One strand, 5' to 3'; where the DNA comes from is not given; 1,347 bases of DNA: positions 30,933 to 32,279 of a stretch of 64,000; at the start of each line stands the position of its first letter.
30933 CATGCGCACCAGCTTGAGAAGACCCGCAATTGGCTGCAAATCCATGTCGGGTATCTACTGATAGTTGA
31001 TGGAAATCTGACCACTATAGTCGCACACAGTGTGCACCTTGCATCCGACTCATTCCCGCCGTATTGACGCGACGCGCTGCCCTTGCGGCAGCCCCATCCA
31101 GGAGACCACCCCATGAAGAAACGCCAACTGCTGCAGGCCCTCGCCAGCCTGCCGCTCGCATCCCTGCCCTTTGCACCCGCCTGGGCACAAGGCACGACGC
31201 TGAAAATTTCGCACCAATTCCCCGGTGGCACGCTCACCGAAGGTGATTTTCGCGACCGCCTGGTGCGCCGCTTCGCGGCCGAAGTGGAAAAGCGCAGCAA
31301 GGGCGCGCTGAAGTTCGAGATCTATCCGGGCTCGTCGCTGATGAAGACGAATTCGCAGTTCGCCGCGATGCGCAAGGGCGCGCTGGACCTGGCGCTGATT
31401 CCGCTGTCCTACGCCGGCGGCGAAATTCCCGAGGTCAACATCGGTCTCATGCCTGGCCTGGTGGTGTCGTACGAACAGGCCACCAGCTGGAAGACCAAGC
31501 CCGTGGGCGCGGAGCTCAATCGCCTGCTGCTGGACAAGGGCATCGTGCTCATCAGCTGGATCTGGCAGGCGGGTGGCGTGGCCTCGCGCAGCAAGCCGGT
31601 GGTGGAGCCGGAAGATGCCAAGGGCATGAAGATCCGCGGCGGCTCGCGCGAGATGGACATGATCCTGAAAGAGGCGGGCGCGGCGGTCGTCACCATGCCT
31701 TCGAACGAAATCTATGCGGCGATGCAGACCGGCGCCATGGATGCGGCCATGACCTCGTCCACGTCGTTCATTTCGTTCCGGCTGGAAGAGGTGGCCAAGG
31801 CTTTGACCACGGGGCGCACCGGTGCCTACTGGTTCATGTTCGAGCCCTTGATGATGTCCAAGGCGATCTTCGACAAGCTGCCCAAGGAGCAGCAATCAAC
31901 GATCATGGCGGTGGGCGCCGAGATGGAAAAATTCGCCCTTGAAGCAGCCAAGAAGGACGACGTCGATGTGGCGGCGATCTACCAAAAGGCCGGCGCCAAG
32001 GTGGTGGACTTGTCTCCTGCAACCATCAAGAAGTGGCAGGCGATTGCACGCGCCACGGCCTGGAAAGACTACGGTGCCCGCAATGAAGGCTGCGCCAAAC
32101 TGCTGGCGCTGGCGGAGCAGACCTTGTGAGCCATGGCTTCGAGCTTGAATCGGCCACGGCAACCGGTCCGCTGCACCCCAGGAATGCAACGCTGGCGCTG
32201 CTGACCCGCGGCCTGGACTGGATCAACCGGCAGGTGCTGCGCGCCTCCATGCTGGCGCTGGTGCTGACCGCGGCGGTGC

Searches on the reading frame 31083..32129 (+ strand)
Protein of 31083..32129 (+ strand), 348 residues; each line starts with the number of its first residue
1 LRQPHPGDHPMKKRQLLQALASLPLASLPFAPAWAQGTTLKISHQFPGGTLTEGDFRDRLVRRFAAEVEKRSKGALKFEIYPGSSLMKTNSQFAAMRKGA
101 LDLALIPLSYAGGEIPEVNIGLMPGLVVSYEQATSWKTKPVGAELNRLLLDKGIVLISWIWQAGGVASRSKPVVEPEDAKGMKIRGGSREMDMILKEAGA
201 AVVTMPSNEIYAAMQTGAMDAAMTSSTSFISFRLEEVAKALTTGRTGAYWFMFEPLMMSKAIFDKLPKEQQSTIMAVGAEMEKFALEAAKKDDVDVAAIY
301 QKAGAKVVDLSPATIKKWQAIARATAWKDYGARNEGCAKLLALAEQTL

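Call 43: search_protein_families(library=pfam, proteins=[window:31083-32129:+], max_evalue=0.1)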
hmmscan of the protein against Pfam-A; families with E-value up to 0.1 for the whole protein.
window:31083-32129:+ (348 aa): 1 family
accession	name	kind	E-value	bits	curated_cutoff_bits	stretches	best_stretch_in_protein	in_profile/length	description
PF03480.18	DctP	-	7.9e-46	157.1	23.4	1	61-324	15-277/286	Bacterial extracellular solute-binding protein, family 7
